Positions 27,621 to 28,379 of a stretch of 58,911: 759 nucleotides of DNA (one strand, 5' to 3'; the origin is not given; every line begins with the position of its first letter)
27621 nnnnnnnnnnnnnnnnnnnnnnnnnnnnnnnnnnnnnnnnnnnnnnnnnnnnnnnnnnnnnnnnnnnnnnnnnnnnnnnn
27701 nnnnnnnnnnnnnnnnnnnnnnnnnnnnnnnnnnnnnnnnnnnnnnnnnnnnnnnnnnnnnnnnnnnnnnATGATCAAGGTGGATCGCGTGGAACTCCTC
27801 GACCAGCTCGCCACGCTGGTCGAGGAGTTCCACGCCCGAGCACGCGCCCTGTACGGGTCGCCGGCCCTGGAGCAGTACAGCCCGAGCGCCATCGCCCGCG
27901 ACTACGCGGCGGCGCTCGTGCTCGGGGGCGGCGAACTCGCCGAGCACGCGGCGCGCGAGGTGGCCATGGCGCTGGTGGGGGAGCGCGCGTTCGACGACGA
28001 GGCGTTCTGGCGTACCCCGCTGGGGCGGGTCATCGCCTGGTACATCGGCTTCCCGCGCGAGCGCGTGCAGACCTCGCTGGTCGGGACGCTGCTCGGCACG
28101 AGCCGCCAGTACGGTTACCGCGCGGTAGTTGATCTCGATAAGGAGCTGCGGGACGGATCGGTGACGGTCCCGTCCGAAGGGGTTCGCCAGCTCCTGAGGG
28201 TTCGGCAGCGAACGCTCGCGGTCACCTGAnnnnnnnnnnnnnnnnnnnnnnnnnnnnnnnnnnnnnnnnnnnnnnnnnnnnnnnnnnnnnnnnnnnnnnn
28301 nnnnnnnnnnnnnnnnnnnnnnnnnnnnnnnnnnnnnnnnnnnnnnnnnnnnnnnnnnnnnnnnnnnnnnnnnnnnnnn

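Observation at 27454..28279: Two-gene plus-strand cassette inside the late structural operon, driven by a copy of an early-region regulatory module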

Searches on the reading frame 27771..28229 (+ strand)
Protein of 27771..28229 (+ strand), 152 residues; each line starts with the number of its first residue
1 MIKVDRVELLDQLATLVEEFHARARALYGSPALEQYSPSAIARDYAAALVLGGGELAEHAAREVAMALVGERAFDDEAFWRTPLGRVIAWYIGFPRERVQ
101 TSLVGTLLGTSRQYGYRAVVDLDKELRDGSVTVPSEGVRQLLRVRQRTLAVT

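Call 9: search_protein_families(library=pfam, proteins=[window:27771-28229:+], max_evalue=0.1)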
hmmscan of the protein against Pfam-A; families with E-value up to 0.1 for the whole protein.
window:27771-28229:+ (152 aa): 0 families

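Call 10: search_protein_families(library=phrogs, proteins=[window:27771-28229:+], max_evalue=0.1)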
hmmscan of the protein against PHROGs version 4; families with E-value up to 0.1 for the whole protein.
window:27771-28229:+ (152 aa): 1 family
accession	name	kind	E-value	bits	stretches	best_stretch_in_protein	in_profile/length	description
phrog_30362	-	DNA, RNA and nucleotide metabolism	0.049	14.6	1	65-138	13-84/144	DNA ligase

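Call 12: search_dna_similar(query=window:27771-28229:+, collection=phages, mode=protein, max_rows=30, max_evalue=0.01)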
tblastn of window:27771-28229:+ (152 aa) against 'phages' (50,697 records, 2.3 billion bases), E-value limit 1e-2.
No match.

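Call 14: find_related_loci(query=window:27771-28229:+, collection=viral_contigs, flank=6000)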
Query window:27771-28229:+ (152 aa) in viral_contigs; peptide patterns used: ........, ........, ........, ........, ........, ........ (x = any residue, [..] = any of these).
11 stretches matched a pattern, but none encodes a relative of the query by tblastn (E <= 1e-3).

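Call 30: find_homologous_proteins(query=window:27771-28226:+, max_evalue=0.001)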
Query window:27771-28226:+ (152 aa): 6 proteins with E <= 0.001 among 523 candidates.
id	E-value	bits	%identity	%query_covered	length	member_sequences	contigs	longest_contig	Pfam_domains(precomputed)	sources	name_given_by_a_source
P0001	3.6e-88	311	97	100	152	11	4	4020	-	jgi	jgi:hypothetical protein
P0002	1.1e-74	267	84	100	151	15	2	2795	-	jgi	jgi:hypothetical protein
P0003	7.1e-73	261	86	89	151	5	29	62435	-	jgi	jgi:hypothetical protein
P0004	1.2e-64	234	82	89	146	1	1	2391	-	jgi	jgi:hypothetical protein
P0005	7.7e-44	167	92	57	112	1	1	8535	-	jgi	jgi:hypothetical protein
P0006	1.5e-43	166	93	48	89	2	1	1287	-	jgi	jgi:hypothetical protein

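Call 31: find_encoding_contigs(protein=P0003, flank=10000, max_places=6)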
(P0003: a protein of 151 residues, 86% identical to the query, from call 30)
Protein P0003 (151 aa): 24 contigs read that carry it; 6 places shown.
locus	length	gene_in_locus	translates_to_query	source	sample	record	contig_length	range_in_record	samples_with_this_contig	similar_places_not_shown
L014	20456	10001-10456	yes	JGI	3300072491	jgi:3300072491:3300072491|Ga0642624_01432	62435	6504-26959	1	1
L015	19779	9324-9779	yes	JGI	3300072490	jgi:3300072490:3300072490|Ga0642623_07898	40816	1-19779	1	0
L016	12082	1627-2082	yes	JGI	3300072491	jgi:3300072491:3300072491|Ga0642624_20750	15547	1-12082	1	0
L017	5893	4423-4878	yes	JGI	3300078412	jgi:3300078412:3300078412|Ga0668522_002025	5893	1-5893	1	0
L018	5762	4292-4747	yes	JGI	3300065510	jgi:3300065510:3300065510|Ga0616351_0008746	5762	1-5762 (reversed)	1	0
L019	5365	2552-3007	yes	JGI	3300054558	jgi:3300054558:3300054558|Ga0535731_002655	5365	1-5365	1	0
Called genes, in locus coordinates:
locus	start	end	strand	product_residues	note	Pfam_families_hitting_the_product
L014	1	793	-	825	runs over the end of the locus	-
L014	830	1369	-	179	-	-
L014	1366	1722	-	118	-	-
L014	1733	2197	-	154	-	-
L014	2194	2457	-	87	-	-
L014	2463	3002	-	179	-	-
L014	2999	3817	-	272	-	-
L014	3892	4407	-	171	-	-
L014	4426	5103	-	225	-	-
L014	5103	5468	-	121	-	-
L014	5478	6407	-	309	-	-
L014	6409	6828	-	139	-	-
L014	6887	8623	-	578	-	-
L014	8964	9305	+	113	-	-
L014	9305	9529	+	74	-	-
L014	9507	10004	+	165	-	-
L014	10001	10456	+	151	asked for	-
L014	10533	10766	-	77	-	-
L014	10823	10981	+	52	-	-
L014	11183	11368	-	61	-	-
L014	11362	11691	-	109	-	-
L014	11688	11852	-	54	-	-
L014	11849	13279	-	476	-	-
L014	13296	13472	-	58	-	-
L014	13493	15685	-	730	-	-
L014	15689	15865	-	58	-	-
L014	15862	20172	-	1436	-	PF03496:ADPrib_exo_Tox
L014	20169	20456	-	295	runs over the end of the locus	PF04233:Phage_Mu_F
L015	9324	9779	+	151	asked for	-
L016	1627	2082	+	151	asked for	-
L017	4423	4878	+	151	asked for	-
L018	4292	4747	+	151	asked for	-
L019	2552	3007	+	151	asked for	-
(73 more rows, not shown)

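Call 32: find_encoding_contigs(protein=P0001, flank=5000, max_places=4)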
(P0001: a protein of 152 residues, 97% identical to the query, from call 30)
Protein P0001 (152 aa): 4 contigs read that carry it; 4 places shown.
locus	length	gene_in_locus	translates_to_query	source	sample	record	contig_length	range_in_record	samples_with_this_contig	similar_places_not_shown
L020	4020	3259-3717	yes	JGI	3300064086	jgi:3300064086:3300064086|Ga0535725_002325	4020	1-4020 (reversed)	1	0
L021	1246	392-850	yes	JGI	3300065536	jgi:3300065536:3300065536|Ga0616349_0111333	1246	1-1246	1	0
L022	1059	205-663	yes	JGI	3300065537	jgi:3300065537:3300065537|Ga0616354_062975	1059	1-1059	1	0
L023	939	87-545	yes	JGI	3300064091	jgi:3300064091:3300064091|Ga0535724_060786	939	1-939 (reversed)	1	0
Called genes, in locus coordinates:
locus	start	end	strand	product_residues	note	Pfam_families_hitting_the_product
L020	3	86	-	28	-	?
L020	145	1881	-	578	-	-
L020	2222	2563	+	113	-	-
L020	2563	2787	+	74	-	-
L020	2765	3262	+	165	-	-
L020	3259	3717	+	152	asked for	-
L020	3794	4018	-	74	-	?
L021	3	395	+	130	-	?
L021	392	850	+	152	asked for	-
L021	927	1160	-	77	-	-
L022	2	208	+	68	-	?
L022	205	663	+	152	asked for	-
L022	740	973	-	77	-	-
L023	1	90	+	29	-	?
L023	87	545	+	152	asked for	-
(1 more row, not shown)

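Call 48: search_protein_representatives(protein=window:27771-28226:+)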
Query: 152 residues. Proteins with E-value up to 0.001 (for the whole library): 47; up to 1e-10: 7; up to 1e-30: 2. The best 47 are listed.
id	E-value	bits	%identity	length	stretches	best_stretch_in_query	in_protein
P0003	2.2e-73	261.1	85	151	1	1-151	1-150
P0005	2.4e-44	167.0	92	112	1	66-151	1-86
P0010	4.4e-24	101.4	41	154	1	9-148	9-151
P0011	7.2e-24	100.7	48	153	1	4-146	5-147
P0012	5.8e-20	88.0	44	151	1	9-146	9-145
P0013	1.2e-15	74.1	37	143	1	11-147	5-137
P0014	1.1e-12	64.4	38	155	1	19-123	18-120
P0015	7.3e-09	52.0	36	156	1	8-114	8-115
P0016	9.4e-08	48.4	32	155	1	5-148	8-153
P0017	1.6e-07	47.7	32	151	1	10-146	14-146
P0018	1.8e-07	47.6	32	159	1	10-117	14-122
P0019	2.7e-07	47.0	38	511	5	75-110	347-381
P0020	3.2e-07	46.7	33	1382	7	76-119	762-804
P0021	8.6e-07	45.3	34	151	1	7-116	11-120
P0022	1.8e-06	44.3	46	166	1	40-136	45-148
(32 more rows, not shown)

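Call 50: search_protein_families(library=pfam, alignment_id=A1, max_evalue=0.1)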
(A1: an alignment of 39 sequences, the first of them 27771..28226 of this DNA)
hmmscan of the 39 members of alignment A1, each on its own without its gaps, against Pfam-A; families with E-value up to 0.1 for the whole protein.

A. member 1, window:27771-28226:+ (152 aa): 0 families

B. families by the number of members that match (of 39 scanned): 17 families
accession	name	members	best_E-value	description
PF12728.13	HTH_17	18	0.00047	Helix-turn-helix domain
PF13338.12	AbiEi_4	4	0.00055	Transcriptional regulator, AbiEi antitoxin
PF17754.6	TetR_C_14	2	1.4e-05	MftR C-terminal domain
PF16509.11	KORA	2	0.011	TrfB plasmid transcriptional repressor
PF04545.22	Sigma70_r4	2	0.034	Sigma-70, region 4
PF13384.12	HTH_23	1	0.0061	Homeodomain-like domain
PF06074.18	Portal_Mu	1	0.027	Portal protein of Mu bacteriophage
PF13551.12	HTH_29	1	0.035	Winged helix-turn helix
PF04214.18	DUF411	1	0.038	Protein of unknown function, DUF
PF13542.12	HTH_Tnp_ISL3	1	0.041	Helix-turn-helix domain of transposase family ISL3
PF09482.15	OrgA_MxiK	1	0.046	Bacterial type III secretion apparatus protein (OrgA_MxiK)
PF02001.22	DUF134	1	0.054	Protein of unknown function DUF134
PF10397.14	ADSL_C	1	0.056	Adenylosuccinate lyase C-terminus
PF13518.12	HTH_28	1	0.057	Helix-turn-helix domain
PF13545.12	HTH_Crp_2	1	0.071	Crp-like helix-turn-helix domain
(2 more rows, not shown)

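Call 51: search_solved_structures(query=A1, max_evalue=10, show_alignments=3)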
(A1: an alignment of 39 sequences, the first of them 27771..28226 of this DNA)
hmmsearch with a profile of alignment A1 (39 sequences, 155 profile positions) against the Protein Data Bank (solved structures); distinct sequences matched with E-value up to 10: 5.
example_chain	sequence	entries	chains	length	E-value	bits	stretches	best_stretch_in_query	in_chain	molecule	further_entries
8cok_A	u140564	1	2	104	0.054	17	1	6-74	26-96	Inhibitor of growth protein 3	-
9k82_A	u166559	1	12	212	0.38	14.2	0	12-71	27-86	Fiber-n5-Zn1-HEHE-917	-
4tql_A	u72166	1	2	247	3.1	11.3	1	7-70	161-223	Three helix bundle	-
7uhb_K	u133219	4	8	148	7.4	10.1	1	9-69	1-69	Multivalent miniprotein inhibitor AHB2-2GS-SB175 | Pan-variant miniprotein TRI2-2 | TRI2-2 minibinder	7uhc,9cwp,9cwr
3s84_A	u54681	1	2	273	8.5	9.9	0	6-64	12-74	Apolipoprotein A-IV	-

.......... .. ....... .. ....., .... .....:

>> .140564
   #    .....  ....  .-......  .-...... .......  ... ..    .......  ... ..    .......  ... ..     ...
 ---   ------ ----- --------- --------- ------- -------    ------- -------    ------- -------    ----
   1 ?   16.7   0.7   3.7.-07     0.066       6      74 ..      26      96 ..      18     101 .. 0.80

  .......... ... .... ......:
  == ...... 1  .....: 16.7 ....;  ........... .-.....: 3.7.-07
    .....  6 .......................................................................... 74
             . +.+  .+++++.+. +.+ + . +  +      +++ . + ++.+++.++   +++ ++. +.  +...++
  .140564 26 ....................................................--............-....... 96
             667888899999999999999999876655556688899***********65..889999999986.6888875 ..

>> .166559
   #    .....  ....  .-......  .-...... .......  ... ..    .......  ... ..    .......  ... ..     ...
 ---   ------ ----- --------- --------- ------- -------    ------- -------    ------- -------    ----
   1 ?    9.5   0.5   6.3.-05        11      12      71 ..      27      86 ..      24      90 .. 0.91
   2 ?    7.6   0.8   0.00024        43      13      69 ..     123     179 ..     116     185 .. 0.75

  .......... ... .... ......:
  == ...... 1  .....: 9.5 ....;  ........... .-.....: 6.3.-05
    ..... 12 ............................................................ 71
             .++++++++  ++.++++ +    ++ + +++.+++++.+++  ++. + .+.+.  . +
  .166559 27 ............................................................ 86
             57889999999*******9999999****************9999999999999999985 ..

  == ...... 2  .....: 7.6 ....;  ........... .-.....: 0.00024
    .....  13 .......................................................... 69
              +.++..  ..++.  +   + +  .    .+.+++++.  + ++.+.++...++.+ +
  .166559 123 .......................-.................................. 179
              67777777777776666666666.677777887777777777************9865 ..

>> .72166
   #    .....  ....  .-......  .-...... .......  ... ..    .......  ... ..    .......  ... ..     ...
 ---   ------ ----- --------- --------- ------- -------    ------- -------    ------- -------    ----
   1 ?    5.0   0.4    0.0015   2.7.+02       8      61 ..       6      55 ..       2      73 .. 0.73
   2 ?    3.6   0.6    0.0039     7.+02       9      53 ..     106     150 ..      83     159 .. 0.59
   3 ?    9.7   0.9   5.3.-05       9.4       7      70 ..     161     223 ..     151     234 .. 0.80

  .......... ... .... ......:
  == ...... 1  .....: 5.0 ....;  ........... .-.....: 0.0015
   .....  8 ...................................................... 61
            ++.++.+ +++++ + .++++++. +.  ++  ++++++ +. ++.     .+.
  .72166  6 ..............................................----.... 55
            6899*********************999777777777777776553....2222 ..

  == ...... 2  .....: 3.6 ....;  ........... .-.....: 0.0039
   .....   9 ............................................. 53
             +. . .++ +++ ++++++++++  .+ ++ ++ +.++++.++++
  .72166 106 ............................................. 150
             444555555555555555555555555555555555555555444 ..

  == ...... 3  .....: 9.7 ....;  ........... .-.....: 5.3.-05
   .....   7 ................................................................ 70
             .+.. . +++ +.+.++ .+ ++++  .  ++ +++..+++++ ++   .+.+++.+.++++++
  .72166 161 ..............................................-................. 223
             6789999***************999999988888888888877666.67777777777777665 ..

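Call 53: search_protein_families(library=pfam, proteins=[L014:8964-9305:+, L014:9305-9529:+, L014:9507-10004:+], max_evalue=0.01)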
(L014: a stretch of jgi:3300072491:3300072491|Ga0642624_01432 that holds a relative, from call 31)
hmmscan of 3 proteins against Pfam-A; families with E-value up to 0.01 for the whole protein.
L014:8964-9305:+ (113 aa): 0 families

L014:9305-9529:+ (74 aa): 0 families

L014:9507-10004:+ (165 aa): 0 families

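Call 54: search_protein_families(library=padloc, proteins=[window:27771-28229:+, L014:8964-9305:+, L014:9305-9529:+, L014:9507-10004:+], max_evalue=0.1)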
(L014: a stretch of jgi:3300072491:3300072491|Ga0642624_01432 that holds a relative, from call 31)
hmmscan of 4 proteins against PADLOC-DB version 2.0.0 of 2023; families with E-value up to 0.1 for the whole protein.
window:27771-28229:+ (152 aa): 0 families

L014:8964-9305:+ (113 aa): 0 families

L014:9305-9529:+ (74 aa): 0 families

L014:9507-10004:+ (165 aa): 0 families

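Call 59: predict_structure(alignment_id=A1)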
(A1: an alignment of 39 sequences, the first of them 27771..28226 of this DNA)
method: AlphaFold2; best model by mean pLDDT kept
length: 152 residues; sequences in the alignment: 39
mean_pLDDT: 96.4   pTM: 0.89
mean pLDDT of the five models: 96.4, 95.6, 95.6, 95.6, 95.1
residues with pLDDT >= 90: 147; 70-90: 5; 50-70: 0; < 50: 0
segments of 3 or more residues with pLDDT < 50: none
pLDDT, mean of each block of 10 residues (from residue 1): 92 98 96 95 98 96 97 97 97 98 97 98 97 98 94 86
secondary structure, 60 per line:
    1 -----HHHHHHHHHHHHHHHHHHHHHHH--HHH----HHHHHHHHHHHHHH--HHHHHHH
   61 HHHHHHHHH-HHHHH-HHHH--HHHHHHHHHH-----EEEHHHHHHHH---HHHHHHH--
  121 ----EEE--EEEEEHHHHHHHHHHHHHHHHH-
elements in order: H6-28 H38-51 H54-69 H71-75 H77-80 H83-92 E98-100 H101-108 H112-118 E125-127 E130-134 H135-151

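Call 63: fold_search(model_id=the predicted structure, library=pdb)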
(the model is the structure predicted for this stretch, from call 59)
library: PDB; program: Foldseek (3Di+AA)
matches with E <= 10: 165; with E <= 0.001: 0
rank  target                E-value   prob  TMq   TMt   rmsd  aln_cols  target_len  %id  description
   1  5i44_A                8.9e-02  1.00  0.31  0.61   2.9        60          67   25  Structure of RacA-DNA complex; P21 form (released 2016-05-04)
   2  5i44_B                1.3e-01  1.00  0.31  0.61   2.8        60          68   25  Structure of RacA-DNA complex; P21 form (released 2016-05-04)
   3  4p0z                  1.5e-01  0.97  0.25  0.31   3.3        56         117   11  Structure of the double stranded DNA binding type IV secretion protein TraN from Enterococcus (released 2014-07-30)
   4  4pm3_A                1.6e-01  0.97  0.24  0.31   3.2        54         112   11  Structure of the double-stranded DNA binding type IV secretion protein TraN from Enterococcus (released 2014-07-30)
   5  4pm3_B                2.2e-01  0.96  0.24  0.31   3.2        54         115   11  Structure of the double-stranded DNA binding type IV secretion protein TraN from Enterococcus (released 2014-07-30)
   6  2qlz_D                2.3e-01  0.21  0.21  0.17  13.2       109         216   12  Crystal Structure of Transcription Factor PF0095 from Pyrococcus furiosus (released 2008-07-29)
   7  5i44_I                2.5e-01  0.99  0.30  0.61   2.8        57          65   26  Structure of RacA-DNA complex; P21 form (released 2016-05-04)
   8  4p0y_A                2.5e-01  0.96  0.24  0.31   3.2        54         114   11  Structure of the double stranded DNA binding type IV secretion protein TraN from Enterococcus (released 2014-07-30)
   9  5i44_K                3.8e-01  0.97  0.30  0.60   2.9        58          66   26  Structure of RacA-DNA complex; P21 form (released 2016-05-04)
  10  6zon_E                4.1e-01  0.10  0.21  0.09  15.4       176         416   14  SARS-CoV-2 Nsp1 bound to a human 43S preinitiation ribosome complex - state 1 (released 2020-07-29)
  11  4cr2_T                7.1e-01  0.14  0.23  0.15  12.1       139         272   13  Deep classification of a large cryo-EM dataset defines the conformational landscape of the 26S proteasome (released 2014-04-02)
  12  9cpa_Q                7.1e-01  0.11  0.23  0.10  13.0       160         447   14  Structure of a Mammalian DHX29-bound 43S Pre-initiation Complex (released 2025-07-23)
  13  6ama_B                7.9e-01  0.87  0.26  0.62   2.2        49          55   18  Structure of S. coelicolor/S. venezuelae BldC-smeA-ssfA complex to 3.09 Angstrom (released 2018-03-28)
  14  8dgl_A                8.9e-01  0.82  0.26  0.51   2.7        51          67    8  Crystal Structure of the RdfS Excisionase (released 2022-10-05)
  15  9qo6_H                8.9e-01  0.11  0.23  0.21  16.1       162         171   11  9-subunit COP9 signalosome complex (released 2026-02-04)
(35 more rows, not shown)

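Call 65: find_encoding_contigs(protein=P0022, flank=6000, max_places=3)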
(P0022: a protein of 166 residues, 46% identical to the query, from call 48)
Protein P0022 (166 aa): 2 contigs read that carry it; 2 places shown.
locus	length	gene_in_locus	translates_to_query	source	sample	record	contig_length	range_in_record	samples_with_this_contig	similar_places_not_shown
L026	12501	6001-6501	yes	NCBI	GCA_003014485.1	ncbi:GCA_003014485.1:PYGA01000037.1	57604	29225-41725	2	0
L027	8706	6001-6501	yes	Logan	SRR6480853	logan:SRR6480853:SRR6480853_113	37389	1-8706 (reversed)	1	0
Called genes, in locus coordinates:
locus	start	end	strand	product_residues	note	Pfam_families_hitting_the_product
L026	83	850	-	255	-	PF00392:GntR, PF07729:FCD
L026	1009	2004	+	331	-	PF26233:NicX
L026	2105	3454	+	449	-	PF00083:Sugar_tr, PF07690:MFS_1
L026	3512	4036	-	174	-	PF03067:LPMO_10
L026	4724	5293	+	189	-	PF03551:PadR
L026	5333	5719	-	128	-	PF00903:Glyoxalase (weak)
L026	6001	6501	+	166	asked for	PF17754:TetR_C_14 (faint)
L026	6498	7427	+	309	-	PF00561:Abhydrolase_1, PF12146:Hydrolase_4, PF12697:Abhydrolase_6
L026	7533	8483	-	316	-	PF13354:Beta-lactamase2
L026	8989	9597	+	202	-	PF13298:LigD_N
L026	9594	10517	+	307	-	PF01896:DNA_primase_S (faint), PF21686:LigD_Prim-Pol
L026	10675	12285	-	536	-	PF01565:FAD_binding_4, PF02913:FAD-oxidase_C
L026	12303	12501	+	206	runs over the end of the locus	PF00440:TetR_N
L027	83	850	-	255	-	PF00392:GntR, PF07729:FCD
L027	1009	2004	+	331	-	PF26233:NicX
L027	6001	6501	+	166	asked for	PF17754:TetR_C_14 (faint)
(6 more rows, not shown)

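Call 66: find_encoding_contigs(protein=P0016, flank=6000, max_places=3)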
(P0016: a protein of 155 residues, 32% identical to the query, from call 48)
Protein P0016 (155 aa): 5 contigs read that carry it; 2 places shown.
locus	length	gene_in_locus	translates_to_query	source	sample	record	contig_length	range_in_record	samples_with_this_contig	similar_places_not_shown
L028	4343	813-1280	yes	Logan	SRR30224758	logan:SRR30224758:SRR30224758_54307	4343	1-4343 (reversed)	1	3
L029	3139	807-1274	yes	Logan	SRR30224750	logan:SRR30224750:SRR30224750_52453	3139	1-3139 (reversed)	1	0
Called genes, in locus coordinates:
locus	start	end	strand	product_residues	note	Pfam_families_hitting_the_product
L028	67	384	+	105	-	-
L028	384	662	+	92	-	-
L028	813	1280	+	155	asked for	-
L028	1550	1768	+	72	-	-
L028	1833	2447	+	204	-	-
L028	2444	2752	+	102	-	-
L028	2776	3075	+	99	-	-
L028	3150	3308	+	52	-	-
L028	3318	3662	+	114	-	-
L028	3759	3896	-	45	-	-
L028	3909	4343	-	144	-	?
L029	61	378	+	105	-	-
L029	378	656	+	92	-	-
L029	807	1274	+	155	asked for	-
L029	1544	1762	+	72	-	-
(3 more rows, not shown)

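Call 103: fold_search(model_id=the predicted structure, library=viral)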
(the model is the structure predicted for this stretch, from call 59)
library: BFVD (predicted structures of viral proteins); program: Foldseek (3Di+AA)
matches with E <= 10: 427; with E <= 0.001: 0
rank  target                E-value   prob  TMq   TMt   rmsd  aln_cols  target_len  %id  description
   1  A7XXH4                2.3e-02  0.90  0.32  0.26  19.1       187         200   13  Uncharacterized protein [Thermus phage P74-26]
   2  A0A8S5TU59            2.9e-02  1.00  0.33  0.35   1.8        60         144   15  Excisionase [Siphoviridae sp. ctWT735]
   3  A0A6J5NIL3            4.7e-02  0.97  0.27  0.50   6.6        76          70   13  Helix-turn-helix domain containing protein [uncultured Caudovirales phage]
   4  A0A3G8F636            5.3e-02  1.00  0.33  0.34   2.6        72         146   21  (no name in the UniProt tables at hand)
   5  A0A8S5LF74            5.9e-02  1.00  0.30  0.49   2.8        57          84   12  Helix-turn-helix domain protein [Siphoviridae sp. ctABi4]
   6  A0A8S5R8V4            7.0e-02  0.90  0.31  0.39   9.2        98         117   19  Helix-turn-helix domain protein [virus sp. ctLGd4]
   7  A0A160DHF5            8.3e-02  1.00  0.28  0.53   2.5        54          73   13  Helix-turn-helix DNA binding protein [Gordonia phage Kampe]
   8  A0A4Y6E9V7            8.8e-02  1.00  0.28  0.64   2.0        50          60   18  Excise [Gordonia phage Mollymur]
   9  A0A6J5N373            8.8e-02  0.99  0.28  0.51   2.7        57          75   19  Helix-turn-helix domain containing protein [uncultured Caudovirales phage]
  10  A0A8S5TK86            9.8e-02  0.96  0.29  0.28  10.5        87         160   13  UvrABC system protein C [Siphoviridae sp. ct7yc1]
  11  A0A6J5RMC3            1.2e-01  0.96  0.26  0.49   3.6        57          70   24  Helix-turn-helix domain containing protein [uncultured Caudovirales phage]
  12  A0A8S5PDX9            1.3e-01  0.99  0.28  0.56   2.1        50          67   18  Helix-turn-helix domain protein [Myoviridae sp. ctvns3]
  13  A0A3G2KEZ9            1.5e-01  1.00  0.28  0.62   1.7        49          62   28  DNA binding protein [Arthrobacter phage Corgi]
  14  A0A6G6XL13            1.5e-01  0.99  0.28  0.49   2.0        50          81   22  (no name in the UniProt tables at hand)
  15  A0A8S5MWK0            1.8e-01  0.98  0.28  0.43   2.5        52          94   19  Transcriptional regulators of sugar metabolism [Siphoviridae sp. ct91l7]
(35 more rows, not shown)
